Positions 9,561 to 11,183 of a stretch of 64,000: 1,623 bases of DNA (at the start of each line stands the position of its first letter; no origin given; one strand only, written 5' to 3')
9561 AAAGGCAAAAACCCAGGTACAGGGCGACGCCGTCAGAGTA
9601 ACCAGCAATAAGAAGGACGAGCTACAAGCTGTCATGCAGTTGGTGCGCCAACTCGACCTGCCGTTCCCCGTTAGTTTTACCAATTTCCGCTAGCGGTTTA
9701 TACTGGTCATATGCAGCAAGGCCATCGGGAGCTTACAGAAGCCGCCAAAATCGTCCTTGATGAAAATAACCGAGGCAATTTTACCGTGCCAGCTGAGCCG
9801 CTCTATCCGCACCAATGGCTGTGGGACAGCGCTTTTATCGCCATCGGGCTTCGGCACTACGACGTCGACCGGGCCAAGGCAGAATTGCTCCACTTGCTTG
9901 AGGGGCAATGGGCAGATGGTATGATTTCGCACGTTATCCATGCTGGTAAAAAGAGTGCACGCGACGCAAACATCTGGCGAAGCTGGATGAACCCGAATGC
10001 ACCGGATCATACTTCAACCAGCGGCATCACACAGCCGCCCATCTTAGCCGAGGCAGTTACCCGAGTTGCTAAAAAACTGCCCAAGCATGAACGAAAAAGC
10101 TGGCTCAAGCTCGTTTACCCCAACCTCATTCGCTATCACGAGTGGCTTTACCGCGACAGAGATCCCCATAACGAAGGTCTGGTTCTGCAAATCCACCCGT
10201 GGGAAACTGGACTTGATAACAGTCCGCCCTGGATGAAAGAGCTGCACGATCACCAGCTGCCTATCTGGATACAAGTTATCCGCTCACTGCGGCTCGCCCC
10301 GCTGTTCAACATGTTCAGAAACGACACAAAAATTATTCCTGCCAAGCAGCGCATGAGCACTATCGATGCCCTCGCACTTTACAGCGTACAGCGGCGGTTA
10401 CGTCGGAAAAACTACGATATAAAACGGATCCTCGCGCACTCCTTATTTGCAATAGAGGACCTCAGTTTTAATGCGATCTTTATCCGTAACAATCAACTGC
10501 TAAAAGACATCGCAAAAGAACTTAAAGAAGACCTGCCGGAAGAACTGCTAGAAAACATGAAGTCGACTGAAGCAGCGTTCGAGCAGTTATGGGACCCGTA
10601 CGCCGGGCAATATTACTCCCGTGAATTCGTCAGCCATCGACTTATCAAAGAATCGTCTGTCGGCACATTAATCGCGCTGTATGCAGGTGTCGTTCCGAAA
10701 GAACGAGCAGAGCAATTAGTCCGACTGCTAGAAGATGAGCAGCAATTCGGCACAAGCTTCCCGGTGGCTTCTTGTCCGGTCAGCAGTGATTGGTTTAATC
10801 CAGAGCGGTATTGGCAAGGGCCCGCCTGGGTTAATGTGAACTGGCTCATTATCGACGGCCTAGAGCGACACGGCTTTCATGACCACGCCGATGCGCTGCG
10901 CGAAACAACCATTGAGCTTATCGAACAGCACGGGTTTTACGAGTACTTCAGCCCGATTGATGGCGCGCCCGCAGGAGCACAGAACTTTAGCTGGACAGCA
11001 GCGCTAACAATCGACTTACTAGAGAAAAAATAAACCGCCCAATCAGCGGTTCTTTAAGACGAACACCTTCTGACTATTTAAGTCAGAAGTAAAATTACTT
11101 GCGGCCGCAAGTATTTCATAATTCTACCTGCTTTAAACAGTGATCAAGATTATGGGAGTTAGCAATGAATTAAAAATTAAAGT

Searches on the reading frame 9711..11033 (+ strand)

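Call 47: search_protein_families(library=pfam, proteins=[window:9711-11033:+], max_evalue=0.001)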
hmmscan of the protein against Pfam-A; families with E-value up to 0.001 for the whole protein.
window:9711-11033:+ (440 aa): 3 families
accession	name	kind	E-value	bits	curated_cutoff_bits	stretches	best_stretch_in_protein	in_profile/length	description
PF22422.2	MGH1-like_GH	-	6.7e-96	322.4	27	1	32-429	1-356/356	Mannosylglycerate hydrolase MGH1-like glycoside hydrolase domain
PF03200.22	Glyco_hydro_63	-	3.3e-12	46.4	22.4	1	328-430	359-484/492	Glycosyl hydrolase family 63 C-terminal domain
PF01204.24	Trehalase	-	1.6e-10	40.9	21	1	252-404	308-462/512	Trehalase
